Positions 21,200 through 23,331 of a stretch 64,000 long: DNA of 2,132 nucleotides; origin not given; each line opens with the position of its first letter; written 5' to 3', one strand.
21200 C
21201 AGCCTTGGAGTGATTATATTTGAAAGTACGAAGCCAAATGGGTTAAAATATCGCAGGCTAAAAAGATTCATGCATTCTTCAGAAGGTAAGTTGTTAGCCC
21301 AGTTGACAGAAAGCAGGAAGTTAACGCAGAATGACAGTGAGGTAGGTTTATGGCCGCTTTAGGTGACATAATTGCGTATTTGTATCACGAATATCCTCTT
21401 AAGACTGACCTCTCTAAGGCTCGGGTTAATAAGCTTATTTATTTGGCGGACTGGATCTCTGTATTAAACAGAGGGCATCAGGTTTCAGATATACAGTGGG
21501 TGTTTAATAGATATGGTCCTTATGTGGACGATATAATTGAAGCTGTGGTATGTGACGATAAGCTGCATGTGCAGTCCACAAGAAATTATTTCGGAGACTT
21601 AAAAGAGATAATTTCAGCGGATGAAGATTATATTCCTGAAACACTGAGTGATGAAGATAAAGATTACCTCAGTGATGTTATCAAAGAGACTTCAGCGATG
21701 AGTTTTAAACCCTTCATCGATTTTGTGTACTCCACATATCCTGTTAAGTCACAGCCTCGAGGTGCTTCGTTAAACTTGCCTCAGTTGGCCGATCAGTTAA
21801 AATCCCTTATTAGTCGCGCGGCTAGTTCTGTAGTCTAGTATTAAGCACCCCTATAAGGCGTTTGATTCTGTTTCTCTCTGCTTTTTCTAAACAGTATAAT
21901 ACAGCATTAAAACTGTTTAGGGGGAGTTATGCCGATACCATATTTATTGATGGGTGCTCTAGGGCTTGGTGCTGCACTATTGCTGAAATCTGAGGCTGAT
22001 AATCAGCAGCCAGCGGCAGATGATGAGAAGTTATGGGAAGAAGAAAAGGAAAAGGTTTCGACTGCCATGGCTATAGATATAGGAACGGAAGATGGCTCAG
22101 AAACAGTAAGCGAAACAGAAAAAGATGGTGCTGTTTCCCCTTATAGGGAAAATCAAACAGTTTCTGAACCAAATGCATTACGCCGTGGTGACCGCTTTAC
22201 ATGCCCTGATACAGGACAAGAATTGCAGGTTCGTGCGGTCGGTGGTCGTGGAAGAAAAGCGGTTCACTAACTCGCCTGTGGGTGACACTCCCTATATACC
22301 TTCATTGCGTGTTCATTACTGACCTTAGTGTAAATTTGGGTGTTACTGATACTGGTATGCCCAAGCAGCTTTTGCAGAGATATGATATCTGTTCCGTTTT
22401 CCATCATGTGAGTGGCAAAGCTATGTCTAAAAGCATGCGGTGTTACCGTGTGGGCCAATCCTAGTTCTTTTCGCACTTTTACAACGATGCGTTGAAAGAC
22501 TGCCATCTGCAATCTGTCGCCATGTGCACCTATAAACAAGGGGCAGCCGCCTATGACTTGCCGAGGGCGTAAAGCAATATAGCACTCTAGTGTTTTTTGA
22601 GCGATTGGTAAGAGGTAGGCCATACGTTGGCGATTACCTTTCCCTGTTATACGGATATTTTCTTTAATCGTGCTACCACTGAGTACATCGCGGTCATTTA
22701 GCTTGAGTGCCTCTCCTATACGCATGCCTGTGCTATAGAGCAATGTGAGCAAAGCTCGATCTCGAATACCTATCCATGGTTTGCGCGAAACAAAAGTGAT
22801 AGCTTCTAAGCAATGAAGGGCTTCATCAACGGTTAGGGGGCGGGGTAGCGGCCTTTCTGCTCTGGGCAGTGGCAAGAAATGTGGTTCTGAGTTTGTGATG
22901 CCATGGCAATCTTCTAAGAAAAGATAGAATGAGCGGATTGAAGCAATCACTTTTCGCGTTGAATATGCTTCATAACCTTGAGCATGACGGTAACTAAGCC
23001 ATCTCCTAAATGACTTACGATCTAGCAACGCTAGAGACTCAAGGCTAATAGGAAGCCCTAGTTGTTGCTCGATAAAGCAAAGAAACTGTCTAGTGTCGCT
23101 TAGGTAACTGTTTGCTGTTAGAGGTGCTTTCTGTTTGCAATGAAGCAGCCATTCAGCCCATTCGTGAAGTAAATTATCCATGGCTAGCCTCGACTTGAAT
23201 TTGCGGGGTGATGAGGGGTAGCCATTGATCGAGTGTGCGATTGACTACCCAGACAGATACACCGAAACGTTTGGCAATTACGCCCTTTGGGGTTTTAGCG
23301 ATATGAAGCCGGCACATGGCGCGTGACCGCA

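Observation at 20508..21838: Translationally coupled 2-TM/GAF-like protein plus Panacea-domain protein: candidate undescribed toxin-antitoxin or abortive-infection module carried as island cargo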

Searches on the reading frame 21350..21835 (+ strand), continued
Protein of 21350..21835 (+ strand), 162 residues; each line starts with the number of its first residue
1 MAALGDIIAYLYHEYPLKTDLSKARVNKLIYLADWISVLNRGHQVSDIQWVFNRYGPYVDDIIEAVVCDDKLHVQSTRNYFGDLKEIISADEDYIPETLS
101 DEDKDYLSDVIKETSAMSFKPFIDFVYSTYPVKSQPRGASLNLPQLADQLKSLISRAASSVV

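Call 65: search_protein_families(library=padloc, alignment_id=A5, max_evalue=0.00001)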
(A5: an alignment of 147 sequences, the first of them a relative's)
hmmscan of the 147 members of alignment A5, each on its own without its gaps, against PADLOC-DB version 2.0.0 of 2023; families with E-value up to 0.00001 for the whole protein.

A. member 1, L001:120-1568:+ (483 aa): 0 families

B. families by the number of members that match (of 147 scanned): 572 families (the first 25 are shown)
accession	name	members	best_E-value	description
PDLC02707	PbeA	7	4.7e-29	PbeA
PDLC03040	REase_I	5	0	Type I restriction enzyme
PDLC03049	REase_I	5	5.2e-159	Type I restriction enzyme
PDLC03048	REase_I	5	1.5e-65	Type I restriction enzyme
PDLC02704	PbeA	5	4.1e-23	PbeA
PDLC03089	Specificity_I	4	1.5e-113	Type I specificity subunit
PDLC03099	Specificity_I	4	1.3e-90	Type I specificity subunit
PDLC03086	Specificity_I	4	4.8e-88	Type I specificity subunit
PDLC03168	Specificity_I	4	2e-81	Type I specificity subunit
PDLC03068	Specificity_I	4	4.5e-73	Type I specificity subunit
PDLC03041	REase_I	4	1.9e-70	Type I restriction enzyme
PDLC03044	REase_I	4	1.1e-68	Type I restriction enzyme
PDLC03092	Specificity_I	4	7.7e-66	Type I specificity subunit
PDLC03162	Specificity_I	4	9.2e-66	Type I specificity subunit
PDLC03127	Specificity_I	4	3.2e-65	Type I specificity subunit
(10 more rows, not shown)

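Call 66: search_protein_families(library=pfam, proteins=[P0280, L085:3222-3716:+], max_evalue=1)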
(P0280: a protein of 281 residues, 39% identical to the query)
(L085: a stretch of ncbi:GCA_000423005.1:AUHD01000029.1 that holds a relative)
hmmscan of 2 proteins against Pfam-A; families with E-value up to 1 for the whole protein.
P0280 (281 aa): 0 families

L085:3222-3716:+ (165 aa): 1 family
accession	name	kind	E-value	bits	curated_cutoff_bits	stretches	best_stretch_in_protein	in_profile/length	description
PF13274.11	SocA_Panacea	-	1.2e-10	42.8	25.7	1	26-129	1-107/113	Antitoxin SocA-like, Panacea domain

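Call 68: find_related_loci(query=A3, collection=viral_contigs, flank=6000)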
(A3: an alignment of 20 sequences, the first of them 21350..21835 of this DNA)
Query A3 (162 aa) in viral_contigs; peptide patterns used: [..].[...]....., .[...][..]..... (x = any residue, [..] = any of these).
23 stretches matched a pattern; 22 encode a relative of the query (tblastn E <= 1e-3); 22 distinct loci.
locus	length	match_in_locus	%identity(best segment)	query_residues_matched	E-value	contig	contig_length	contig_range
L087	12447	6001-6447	49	1-149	6e-43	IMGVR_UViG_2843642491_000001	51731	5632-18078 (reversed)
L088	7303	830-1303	47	1-158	5e-42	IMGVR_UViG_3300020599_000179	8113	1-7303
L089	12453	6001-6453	46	1-151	3e-41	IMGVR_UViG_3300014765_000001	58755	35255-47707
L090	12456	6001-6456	46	1-152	1e-39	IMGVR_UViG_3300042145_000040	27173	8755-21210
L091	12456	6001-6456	46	1-152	1e-39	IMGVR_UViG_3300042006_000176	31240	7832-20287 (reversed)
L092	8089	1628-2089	44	1-153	9e-39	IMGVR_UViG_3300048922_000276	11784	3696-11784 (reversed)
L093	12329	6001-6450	47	1-149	2e-38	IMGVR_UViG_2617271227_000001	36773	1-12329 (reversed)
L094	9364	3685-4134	47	1-149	4e-38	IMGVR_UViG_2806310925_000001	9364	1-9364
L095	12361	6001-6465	46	1-153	7e-38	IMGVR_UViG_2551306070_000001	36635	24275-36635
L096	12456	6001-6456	43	1-152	4e-37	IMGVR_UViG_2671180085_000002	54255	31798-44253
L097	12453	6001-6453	45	1-151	2e-37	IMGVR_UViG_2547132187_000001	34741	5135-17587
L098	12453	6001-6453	45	1-151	2e-36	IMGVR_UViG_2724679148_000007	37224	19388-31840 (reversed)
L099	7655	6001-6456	43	1-151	5e-36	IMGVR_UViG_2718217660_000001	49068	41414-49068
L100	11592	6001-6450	38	1-147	6e-36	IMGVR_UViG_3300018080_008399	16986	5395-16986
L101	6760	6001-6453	44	1-151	5e-36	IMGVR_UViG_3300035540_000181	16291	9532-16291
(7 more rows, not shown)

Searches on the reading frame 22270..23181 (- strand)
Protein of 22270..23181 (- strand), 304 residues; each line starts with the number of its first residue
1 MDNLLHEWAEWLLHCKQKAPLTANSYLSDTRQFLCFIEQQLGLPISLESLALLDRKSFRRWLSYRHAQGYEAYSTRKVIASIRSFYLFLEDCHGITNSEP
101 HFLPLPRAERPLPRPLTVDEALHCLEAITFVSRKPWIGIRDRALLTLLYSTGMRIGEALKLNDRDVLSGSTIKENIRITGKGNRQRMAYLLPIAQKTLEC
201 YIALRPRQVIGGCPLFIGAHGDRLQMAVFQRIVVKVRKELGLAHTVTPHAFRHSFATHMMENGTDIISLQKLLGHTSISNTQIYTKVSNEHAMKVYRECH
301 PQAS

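Call 55: search_protein_families(library=pfam, proteins=[window:22270-23181:-], max_evalue=0.01)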
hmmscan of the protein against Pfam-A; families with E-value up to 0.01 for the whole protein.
window:22270-23181:- (304 aa): 2 families
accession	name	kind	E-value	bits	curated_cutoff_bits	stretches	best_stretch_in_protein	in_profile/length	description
PF00589.27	Phage_integrase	-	1.4e-31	110.1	27.1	1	136-290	19-171/172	Phage integrase family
PF02899.23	Phage_int_SAM_1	-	1.1e-08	35.6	22.3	1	6-90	2-80/83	Phage integrase, N-terminal SAM-like domain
